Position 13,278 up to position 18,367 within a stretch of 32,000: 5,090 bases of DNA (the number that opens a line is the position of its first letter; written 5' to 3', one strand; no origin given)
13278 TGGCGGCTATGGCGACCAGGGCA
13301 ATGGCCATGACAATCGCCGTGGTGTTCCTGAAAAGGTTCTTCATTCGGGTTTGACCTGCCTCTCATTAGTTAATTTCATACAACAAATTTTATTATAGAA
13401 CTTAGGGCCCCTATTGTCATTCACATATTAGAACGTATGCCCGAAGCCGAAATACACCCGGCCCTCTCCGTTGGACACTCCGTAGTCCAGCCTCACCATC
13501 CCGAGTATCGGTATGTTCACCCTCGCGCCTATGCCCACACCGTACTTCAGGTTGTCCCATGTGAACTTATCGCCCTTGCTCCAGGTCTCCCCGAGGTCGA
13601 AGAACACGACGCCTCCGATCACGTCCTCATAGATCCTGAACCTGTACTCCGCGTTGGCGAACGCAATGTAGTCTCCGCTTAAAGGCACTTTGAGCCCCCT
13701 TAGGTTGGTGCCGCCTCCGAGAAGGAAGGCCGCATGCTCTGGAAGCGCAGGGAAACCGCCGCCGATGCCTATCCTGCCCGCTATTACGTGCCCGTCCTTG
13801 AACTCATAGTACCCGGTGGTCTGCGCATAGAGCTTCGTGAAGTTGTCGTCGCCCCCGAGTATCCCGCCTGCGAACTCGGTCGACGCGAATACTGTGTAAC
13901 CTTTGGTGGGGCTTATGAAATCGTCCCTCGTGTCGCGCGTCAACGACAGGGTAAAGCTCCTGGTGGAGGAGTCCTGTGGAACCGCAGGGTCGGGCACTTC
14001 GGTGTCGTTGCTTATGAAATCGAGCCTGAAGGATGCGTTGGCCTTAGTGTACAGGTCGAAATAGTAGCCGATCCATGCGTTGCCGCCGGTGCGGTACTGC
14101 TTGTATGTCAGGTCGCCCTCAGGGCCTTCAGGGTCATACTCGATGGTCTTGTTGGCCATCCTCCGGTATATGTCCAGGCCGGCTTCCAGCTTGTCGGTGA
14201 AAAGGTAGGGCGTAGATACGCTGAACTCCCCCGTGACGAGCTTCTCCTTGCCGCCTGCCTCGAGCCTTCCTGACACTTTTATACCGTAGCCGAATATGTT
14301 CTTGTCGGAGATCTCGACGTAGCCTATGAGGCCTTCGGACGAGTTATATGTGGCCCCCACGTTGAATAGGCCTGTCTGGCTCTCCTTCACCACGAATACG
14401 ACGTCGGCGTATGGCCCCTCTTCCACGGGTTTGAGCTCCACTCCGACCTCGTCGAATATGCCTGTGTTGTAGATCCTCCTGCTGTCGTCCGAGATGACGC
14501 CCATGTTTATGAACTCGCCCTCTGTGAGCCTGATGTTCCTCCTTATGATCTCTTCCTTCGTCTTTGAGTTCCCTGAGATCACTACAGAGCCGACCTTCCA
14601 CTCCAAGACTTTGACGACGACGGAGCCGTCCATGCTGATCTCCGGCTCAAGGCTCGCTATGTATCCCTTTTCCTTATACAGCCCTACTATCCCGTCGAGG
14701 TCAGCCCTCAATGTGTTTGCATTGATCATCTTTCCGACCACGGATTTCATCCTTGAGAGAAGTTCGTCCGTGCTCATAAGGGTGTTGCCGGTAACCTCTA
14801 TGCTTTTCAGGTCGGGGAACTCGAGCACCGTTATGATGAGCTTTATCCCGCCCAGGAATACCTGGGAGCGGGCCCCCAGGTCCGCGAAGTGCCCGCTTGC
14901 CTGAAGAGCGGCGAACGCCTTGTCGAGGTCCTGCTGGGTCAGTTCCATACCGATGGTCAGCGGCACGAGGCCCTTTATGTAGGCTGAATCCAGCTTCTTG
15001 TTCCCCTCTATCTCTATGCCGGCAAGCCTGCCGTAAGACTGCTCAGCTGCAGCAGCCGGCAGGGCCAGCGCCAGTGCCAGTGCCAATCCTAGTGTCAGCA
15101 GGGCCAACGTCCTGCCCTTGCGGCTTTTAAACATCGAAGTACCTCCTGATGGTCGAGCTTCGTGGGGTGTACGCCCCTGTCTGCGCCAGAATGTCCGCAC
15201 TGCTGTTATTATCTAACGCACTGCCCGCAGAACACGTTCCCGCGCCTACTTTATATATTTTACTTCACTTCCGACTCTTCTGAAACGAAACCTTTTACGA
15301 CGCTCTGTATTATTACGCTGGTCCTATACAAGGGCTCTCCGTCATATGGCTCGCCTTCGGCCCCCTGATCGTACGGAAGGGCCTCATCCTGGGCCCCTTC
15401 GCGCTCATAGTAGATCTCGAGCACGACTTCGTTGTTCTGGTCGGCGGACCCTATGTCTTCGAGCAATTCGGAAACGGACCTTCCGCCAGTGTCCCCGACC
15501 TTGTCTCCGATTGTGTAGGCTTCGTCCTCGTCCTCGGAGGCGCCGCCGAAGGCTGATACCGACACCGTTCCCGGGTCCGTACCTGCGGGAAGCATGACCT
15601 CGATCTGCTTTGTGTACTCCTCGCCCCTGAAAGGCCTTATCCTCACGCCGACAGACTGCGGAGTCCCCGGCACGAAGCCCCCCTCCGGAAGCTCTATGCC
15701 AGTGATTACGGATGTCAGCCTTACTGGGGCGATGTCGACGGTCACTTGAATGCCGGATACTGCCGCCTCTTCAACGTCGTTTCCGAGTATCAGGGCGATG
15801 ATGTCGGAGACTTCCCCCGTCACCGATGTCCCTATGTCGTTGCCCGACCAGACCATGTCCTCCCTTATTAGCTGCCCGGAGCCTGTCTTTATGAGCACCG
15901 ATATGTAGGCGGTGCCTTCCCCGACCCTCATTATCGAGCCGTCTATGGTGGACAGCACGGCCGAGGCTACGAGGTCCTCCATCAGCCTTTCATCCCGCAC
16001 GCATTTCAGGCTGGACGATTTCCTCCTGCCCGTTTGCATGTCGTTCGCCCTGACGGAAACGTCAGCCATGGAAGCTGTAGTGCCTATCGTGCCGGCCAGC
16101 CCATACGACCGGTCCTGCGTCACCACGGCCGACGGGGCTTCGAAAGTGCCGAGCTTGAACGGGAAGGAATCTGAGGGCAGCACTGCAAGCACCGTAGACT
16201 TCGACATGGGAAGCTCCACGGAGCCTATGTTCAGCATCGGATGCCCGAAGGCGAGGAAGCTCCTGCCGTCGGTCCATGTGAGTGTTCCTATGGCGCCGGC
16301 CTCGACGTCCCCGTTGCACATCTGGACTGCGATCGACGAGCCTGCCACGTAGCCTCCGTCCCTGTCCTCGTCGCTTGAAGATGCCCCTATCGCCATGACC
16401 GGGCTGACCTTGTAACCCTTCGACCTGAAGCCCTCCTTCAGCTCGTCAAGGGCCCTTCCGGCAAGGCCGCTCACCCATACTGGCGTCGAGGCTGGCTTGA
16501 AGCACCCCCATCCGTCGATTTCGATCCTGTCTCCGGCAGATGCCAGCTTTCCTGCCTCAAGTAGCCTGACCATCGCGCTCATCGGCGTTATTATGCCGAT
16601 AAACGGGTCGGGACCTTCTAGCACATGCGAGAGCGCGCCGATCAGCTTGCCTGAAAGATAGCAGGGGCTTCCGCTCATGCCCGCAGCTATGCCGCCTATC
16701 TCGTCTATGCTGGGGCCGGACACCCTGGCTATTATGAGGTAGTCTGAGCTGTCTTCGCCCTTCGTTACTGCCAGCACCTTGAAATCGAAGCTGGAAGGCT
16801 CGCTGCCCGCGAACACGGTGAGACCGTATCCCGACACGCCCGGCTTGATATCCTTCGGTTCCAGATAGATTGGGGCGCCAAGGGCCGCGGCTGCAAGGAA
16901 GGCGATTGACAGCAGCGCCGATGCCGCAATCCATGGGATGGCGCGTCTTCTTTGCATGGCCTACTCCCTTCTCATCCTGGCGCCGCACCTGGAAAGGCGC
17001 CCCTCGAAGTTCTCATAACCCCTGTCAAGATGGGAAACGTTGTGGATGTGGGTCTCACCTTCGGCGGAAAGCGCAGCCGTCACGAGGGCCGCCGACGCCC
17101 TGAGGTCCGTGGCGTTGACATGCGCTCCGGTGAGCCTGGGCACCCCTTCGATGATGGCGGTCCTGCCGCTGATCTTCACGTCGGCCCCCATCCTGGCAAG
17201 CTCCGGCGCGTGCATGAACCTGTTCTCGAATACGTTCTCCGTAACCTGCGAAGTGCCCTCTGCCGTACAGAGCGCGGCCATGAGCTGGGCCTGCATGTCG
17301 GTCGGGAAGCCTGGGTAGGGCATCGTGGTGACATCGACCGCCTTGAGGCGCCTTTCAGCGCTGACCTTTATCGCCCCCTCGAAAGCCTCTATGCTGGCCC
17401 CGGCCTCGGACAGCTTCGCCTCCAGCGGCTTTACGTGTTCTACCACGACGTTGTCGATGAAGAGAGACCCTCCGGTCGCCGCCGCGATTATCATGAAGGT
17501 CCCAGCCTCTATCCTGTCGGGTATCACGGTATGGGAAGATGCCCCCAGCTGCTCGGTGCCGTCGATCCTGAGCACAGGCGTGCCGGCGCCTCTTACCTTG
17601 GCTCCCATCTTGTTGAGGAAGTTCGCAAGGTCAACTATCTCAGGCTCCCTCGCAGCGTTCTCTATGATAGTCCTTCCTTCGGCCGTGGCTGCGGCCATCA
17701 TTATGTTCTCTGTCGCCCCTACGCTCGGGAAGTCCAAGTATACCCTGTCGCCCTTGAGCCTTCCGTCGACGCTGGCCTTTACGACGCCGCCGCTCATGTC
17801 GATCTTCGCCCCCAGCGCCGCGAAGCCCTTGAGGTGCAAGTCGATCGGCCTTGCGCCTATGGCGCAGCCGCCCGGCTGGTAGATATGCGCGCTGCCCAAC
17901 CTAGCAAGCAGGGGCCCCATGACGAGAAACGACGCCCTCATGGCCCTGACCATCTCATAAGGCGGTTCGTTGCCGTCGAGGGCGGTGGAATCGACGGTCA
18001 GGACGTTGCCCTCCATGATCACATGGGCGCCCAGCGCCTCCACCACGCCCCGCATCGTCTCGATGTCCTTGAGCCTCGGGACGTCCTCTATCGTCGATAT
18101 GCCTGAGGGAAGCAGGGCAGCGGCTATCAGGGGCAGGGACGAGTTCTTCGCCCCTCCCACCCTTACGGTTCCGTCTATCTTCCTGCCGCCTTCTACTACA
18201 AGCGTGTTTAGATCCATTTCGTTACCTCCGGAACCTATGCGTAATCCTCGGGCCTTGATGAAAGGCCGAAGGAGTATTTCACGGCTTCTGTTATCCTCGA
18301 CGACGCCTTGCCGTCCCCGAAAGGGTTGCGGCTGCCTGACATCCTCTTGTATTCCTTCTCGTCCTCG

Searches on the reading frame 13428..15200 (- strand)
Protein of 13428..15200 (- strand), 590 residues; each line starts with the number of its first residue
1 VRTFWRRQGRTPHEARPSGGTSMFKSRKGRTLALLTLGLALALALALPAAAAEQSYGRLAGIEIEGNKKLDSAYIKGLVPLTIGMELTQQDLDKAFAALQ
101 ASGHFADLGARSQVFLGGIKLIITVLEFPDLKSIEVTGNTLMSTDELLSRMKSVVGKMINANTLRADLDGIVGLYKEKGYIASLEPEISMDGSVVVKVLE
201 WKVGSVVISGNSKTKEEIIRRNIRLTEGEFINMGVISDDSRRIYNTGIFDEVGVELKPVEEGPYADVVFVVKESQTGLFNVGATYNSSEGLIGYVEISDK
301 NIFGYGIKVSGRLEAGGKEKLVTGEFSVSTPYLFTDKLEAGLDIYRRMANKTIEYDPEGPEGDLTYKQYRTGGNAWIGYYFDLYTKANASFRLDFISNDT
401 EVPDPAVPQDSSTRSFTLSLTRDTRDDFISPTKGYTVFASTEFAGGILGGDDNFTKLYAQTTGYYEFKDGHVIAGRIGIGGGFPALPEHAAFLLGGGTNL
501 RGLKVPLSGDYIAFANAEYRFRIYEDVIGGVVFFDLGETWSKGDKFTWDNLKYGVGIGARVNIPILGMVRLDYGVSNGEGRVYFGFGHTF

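Call 6: search_protein_families(library=pfam, proteins=[window:13428-15200:-], max_evalue=10)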
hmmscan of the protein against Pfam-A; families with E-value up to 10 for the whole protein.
window:13428-15200:- (590 aa): 4 families
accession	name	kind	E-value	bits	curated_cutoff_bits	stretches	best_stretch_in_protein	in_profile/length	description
PF01103.29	Omp85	-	5.5e-37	128.4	24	1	301-590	1-325/325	Omp85 superfamily domain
PF07244.20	POTRA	-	6.5e-27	94.5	21.3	3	202-273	2-78/79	Surface antigen variable number repeat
PF08479.16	POTRA_2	-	1.9e-08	34.5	24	2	131-199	3-74/76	POTRA domain, ShlB-type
PF08478.15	POTRA_1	-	2.3e-06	28.3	23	3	203-230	3-30/69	POTRA domain, FtsQ-type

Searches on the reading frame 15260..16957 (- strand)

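Call 6: search_protein_families(library=pfam, proteins=[window:15260-16957:-], max_evalue=10)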
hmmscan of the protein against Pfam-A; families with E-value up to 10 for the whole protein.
window:15260-16957:- (565 aa): 2 families
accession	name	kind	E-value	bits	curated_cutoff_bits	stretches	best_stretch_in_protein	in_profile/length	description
PF05580.18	Peptidase_S55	-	6.9e-11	43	25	1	46-113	126-194/210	SpoIVB peptidase S55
PF21786.3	Bflower_3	-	0.097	13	34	1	302-387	36-122/125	6-fold beta flower protein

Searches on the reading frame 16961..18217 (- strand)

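Call 6: search_protein_families(library=pfam, proteins=[window:16961-18217:-], max_evalue=10)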
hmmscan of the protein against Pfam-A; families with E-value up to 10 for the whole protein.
window:16961-18217:- (418 aa): 1 family
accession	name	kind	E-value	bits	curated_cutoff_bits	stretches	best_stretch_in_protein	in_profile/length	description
PF00275.25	EPSP_synthase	-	2e-110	369.9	22.8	1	8-408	1-417/417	EPSP synthase (3-phosphoshikimate 1-carboxyvinyltransferase)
